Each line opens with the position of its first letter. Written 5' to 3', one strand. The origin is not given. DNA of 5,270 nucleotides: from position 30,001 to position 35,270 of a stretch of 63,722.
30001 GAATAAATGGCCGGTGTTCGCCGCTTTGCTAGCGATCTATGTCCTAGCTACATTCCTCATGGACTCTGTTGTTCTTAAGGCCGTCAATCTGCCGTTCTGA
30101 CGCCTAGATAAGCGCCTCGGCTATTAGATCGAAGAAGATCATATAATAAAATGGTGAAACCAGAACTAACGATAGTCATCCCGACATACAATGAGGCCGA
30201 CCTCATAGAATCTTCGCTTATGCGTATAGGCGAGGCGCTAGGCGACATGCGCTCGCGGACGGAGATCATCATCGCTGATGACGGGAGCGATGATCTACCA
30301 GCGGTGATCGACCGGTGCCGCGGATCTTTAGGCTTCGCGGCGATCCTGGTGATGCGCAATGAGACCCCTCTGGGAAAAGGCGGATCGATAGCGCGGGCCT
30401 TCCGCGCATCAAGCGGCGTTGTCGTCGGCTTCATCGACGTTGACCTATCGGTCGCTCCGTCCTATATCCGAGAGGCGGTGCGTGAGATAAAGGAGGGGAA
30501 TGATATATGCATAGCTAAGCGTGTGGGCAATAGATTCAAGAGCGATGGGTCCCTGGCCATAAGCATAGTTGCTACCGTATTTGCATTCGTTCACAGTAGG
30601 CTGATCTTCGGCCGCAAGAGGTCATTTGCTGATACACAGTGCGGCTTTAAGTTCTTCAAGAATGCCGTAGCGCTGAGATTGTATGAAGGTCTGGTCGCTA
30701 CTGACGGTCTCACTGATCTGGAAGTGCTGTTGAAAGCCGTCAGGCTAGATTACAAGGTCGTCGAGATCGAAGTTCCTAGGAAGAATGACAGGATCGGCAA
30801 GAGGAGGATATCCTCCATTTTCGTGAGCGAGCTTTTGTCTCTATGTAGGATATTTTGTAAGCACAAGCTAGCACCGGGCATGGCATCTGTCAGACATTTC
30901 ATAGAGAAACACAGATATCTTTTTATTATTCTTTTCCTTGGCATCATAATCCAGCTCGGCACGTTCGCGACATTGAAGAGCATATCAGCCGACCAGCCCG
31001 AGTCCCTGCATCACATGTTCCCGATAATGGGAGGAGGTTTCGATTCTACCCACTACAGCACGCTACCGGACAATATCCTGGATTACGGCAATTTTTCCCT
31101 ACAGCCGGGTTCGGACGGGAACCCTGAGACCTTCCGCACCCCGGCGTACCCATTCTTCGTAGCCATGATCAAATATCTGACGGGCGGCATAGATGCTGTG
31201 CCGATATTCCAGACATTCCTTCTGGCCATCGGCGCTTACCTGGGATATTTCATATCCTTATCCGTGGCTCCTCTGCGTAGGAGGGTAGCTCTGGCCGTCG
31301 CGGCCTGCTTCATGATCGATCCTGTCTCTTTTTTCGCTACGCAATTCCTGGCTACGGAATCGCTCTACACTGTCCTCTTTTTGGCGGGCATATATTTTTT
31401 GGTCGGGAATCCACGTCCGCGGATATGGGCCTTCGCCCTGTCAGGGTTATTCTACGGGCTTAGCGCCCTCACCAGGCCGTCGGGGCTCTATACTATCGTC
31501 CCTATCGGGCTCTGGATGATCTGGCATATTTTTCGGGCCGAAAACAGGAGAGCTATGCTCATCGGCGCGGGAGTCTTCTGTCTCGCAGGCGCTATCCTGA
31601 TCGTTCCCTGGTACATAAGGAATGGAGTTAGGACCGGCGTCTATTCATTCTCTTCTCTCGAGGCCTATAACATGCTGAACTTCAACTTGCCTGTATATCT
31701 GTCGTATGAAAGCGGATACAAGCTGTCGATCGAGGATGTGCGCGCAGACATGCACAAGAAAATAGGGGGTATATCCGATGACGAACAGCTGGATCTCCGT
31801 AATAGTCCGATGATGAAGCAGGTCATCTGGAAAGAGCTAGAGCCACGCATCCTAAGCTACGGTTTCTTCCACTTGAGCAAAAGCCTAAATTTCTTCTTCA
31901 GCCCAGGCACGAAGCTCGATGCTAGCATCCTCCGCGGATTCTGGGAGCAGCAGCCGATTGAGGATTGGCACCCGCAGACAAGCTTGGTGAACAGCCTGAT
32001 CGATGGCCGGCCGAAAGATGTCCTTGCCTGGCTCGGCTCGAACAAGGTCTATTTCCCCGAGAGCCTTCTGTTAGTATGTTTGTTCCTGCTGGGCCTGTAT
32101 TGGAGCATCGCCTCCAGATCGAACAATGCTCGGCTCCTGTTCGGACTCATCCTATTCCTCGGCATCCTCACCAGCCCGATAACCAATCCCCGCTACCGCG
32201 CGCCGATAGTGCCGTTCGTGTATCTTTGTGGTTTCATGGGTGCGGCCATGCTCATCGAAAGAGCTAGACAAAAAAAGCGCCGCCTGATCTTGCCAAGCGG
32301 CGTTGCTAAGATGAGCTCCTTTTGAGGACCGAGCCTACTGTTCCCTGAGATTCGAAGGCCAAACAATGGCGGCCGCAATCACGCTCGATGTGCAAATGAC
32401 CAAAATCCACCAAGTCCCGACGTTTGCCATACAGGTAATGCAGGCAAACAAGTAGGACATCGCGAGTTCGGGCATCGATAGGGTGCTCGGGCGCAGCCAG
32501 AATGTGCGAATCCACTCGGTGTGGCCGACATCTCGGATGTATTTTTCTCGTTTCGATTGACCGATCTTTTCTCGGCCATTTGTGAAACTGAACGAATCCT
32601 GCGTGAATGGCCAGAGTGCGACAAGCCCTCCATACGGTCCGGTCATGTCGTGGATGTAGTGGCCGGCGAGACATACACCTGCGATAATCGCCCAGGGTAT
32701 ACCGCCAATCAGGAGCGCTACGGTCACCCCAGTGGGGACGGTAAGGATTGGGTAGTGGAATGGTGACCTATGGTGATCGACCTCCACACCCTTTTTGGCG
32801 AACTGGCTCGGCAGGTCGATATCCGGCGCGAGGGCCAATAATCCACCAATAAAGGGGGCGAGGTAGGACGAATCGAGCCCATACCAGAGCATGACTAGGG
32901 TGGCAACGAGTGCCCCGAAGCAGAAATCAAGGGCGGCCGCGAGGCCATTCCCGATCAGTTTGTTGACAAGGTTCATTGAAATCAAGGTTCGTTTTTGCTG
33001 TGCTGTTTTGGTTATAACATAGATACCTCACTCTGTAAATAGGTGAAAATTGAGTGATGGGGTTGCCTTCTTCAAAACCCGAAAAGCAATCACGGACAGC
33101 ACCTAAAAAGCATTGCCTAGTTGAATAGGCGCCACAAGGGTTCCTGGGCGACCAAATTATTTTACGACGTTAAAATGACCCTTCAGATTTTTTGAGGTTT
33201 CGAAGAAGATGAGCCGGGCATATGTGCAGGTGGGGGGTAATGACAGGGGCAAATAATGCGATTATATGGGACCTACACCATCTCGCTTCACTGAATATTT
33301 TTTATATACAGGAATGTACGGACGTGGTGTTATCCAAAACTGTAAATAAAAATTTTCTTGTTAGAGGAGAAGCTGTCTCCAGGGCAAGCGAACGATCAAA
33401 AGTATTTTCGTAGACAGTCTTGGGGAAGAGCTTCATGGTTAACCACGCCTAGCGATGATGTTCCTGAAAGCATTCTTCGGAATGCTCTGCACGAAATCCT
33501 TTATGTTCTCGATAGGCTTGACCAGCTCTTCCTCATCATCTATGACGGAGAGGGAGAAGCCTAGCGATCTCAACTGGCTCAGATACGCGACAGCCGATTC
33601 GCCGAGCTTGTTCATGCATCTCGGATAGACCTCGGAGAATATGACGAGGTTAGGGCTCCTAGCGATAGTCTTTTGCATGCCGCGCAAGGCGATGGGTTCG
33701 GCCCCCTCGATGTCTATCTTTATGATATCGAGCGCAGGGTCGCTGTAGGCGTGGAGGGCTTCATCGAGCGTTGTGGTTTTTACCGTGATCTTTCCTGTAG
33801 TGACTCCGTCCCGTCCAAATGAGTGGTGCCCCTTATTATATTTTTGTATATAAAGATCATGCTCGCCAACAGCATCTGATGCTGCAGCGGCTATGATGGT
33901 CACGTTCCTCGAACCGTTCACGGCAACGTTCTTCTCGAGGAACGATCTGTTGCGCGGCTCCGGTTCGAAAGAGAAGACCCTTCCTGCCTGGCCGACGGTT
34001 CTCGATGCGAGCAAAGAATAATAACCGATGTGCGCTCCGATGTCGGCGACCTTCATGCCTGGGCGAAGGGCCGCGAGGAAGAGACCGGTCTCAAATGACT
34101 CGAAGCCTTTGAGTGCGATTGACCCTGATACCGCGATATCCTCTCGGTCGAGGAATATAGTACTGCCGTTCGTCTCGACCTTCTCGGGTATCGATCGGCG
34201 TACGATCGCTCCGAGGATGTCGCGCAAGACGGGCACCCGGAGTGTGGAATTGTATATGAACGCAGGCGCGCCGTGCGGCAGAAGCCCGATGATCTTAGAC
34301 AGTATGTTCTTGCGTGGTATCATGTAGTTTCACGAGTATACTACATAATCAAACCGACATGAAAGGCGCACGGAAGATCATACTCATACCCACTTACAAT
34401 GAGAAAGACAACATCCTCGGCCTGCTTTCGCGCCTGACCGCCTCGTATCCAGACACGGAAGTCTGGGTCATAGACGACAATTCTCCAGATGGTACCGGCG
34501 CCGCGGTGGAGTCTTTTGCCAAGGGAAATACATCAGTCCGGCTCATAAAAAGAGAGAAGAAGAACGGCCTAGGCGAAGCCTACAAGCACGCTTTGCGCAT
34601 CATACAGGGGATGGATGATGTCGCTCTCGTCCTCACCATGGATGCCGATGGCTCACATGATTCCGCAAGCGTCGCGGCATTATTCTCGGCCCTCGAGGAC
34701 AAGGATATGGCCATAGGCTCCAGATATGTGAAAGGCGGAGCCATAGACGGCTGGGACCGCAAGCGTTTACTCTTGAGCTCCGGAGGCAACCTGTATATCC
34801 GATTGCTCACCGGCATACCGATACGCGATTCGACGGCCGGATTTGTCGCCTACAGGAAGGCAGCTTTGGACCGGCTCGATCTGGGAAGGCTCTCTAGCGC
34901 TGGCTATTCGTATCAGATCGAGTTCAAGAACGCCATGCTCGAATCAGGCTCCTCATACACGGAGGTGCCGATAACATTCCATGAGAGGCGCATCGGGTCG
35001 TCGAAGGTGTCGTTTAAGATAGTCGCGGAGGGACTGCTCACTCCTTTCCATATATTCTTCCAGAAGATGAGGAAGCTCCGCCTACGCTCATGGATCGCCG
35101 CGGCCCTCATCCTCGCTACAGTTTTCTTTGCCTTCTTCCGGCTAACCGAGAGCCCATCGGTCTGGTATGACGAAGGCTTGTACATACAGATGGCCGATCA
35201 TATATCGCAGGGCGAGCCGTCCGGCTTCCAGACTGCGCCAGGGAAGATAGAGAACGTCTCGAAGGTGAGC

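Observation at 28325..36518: Three fusions of polyprenyl-phosphate-sugar synthase-type GT2 domains to large polytopic (GT-C-like) domains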

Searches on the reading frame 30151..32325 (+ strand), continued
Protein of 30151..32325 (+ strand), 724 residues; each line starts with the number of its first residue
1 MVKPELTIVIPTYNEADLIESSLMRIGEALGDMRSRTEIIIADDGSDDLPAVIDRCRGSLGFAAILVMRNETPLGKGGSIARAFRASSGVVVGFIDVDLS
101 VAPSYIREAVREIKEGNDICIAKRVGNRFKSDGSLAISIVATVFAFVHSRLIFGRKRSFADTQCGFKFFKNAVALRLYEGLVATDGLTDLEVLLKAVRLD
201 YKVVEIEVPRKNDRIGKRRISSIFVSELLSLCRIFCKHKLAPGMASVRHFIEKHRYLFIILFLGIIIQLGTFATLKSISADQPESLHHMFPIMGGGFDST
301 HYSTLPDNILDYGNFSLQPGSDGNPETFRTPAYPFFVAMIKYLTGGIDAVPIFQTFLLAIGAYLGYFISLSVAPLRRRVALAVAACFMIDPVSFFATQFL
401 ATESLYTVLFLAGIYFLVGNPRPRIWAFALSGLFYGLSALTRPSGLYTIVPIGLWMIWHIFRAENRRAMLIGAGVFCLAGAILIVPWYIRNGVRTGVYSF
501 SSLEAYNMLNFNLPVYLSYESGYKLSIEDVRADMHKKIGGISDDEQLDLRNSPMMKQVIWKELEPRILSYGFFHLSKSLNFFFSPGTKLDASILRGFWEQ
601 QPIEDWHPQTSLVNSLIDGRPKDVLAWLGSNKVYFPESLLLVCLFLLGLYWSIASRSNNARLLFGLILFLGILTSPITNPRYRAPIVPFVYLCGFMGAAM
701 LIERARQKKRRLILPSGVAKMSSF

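Call 79: list_cluster_members(proteins=[P0282, P0317, P0381, P0263, P0337, P0379, P0141, P0273])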
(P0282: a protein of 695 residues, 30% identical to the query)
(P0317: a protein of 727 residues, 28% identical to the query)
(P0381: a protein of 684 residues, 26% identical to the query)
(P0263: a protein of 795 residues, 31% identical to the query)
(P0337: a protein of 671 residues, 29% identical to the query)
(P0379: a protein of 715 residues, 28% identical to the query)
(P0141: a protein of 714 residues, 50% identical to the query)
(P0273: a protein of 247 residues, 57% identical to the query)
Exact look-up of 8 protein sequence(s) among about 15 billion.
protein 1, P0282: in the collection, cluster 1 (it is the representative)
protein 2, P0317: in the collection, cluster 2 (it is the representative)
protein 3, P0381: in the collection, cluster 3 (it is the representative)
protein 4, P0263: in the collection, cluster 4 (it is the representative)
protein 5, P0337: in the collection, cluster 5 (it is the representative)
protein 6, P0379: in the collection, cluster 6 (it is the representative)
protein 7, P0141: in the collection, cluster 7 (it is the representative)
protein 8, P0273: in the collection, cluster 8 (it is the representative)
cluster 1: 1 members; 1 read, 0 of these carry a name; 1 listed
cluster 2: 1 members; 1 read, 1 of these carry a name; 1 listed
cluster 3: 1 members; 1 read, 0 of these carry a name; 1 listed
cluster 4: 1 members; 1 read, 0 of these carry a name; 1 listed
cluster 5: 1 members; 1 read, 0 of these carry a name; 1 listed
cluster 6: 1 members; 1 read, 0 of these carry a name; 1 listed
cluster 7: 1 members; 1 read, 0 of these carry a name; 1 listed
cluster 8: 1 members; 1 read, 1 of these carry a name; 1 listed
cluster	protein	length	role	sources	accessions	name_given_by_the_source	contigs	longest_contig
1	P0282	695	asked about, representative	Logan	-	-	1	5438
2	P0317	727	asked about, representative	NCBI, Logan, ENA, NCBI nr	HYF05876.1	MAG TPA: glycosyltransferase [Patescibacteria group bacterium] | glycosyltransferase [Patescibacteria group bacterium]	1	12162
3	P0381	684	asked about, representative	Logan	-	-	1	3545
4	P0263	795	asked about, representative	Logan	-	-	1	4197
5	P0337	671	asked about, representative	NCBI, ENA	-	-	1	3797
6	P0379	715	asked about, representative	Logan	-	-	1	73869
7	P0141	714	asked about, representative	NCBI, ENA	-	-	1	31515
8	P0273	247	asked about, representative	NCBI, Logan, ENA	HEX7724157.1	MAG TPA: glycosyltransferase [Candidatus Paceibacterota bacterium]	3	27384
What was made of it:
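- Tried and rejected: The cluster look-up gave names for only 2 of the 8 proteins queried, one fused protein (P0317) and the stand-alone GT2 P0273, and both named Patescibacteria lineages (call 79).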

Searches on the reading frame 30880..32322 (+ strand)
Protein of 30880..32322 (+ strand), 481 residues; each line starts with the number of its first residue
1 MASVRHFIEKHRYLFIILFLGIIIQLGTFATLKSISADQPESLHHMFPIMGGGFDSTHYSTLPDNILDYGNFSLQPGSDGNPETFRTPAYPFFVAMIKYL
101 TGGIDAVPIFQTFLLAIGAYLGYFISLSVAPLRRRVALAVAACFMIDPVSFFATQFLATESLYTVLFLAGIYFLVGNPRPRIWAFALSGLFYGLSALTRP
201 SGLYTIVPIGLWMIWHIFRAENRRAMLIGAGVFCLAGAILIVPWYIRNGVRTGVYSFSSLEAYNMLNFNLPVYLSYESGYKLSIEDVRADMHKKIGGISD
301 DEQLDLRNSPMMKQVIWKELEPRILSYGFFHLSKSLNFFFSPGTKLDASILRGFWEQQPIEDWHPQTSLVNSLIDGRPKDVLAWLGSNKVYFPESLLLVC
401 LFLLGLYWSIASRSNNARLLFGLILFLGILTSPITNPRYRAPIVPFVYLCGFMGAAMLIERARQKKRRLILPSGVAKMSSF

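Call 49: search_solved_structures(query=A5, max_evalue=10)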
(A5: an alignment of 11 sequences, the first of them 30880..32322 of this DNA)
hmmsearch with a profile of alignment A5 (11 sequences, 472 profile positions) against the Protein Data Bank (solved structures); distinct sequences matched with E-value up to 10: 3.
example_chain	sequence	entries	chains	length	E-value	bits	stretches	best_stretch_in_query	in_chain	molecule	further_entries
23gf_B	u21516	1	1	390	1e-06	31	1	115-227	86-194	GPI mannosyltransferase 1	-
23gx_B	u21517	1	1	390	2.1e-06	30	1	115-227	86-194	GPI mannosyltransferase 1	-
1fot_A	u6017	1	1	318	0.078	14.9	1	288-322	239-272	CAMP-DEPENDENT PROTEIN KINASE TYPE 1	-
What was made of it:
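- Tried and rejected: Only the F2 family hit PIG-M (call 49).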

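Call 83: find_related_loci(query=A5, collection=genome_contigs, flank=6000)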
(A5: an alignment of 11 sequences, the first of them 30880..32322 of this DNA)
Query A5 (481 aa) in genome_contigs; peptide patterns used: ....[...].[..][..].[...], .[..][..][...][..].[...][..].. (x = any residue, [..] = any of these).
23 stretches matched a pattern; 3 encode a relative of the query (tblastn E <= 1e-3); 3 distinct loci.
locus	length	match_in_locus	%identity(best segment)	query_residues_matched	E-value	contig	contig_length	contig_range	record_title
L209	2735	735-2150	70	1-472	0e+0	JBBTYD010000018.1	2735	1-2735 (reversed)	MAG: Patescibacteria group bacterium isolate H43-bin168_1 H43_bin168_1_000000000018, whole genome shotgun sequence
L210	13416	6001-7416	68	1-469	0e+0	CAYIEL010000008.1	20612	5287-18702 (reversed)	MAG TPA_asm: uncultured Candidatus Saccharibacteria bacterium isolate ERP119705_co18_447 genome assembly, contig: NODE_3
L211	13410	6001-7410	49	4-473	7e-149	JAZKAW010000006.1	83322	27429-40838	MAG: Patescibacteria group bacterium isolate ADI_H3L2_1_122_18_3-bin049_1 ADIH3L21_B049_1_000000000006, whole genome sho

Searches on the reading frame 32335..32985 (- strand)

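Call 3: search_protein_families(library=pfam, proteins=[window:32335-32985:-], max_evalue=0.01)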
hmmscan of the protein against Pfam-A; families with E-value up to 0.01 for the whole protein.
window:32335-32985:- (216 aa): 1 family
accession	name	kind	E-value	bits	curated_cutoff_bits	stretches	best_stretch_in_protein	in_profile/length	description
PF04307.19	YdjM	-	6.4e-09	36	29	1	22-135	8-127/176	YdjM inner membrane protein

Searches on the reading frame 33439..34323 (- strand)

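Call 3: search_protein_families(library=pfam, proteins=[window:33439-34323:-], max_evalue=0.01)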
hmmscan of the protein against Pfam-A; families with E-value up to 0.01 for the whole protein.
window:33439-34323:- (294 aa): 3 families
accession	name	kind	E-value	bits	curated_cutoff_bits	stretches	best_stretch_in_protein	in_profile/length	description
PF05050.19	Methyltransf_21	-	8.4e-21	75.3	22.7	1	94-257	1-172/173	Methyltransferase FkbM domain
PF01135.25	PCMT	-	0.00015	22.1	20.3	1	83-146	69-131/210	Protein-L-isoaspartate(D-aspartate) O-methyltransferase (PCMT)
PF02475.24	TRM5-TYW2_MTfase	-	0.00016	22.1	28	1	87-145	35-92/164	TRM5/TYW2 methyltransferase domain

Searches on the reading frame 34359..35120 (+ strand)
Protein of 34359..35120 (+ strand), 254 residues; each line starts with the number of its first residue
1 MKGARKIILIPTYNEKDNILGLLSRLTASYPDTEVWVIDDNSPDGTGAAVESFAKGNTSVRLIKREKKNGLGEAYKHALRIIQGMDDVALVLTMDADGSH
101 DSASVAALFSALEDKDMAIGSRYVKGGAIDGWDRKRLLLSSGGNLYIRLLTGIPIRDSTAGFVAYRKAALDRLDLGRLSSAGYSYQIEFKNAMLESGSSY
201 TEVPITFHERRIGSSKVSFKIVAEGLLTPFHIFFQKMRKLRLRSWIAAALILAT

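Call 87: search_solved_structures(query=window:34359-35120:+, max_evalue=1e-10, show_alignments=1)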
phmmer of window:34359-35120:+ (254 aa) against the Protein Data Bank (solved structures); distinct sequences matched with E-value up to 1e-10: 1.
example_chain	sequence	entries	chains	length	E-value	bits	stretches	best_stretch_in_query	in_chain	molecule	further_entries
5mlz_A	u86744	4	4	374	5.1e-26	95.1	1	7-227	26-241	Dolichol monophosphate mannose synthase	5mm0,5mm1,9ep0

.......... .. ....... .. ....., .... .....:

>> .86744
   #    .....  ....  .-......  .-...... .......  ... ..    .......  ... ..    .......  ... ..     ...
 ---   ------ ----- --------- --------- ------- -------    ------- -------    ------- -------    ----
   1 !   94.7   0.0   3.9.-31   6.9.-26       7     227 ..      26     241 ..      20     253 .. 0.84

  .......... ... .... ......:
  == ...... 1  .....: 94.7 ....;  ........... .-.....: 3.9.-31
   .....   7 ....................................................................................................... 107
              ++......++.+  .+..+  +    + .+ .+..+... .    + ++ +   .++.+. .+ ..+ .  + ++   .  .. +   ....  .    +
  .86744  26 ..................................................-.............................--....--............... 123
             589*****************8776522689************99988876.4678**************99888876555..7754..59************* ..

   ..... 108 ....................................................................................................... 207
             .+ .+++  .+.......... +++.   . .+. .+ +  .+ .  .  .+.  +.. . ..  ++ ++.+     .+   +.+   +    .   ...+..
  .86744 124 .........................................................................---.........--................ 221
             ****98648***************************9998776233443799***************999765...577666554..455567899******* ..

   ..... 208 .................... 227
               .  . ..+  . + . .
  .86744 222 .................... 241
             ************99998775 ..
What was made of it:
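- On Polyprenyl-phosphate glycosyltransferases (GT2, DPM1/GtrB/ArnC type): F3 keeps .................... aligned to 5mlz (call 87).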
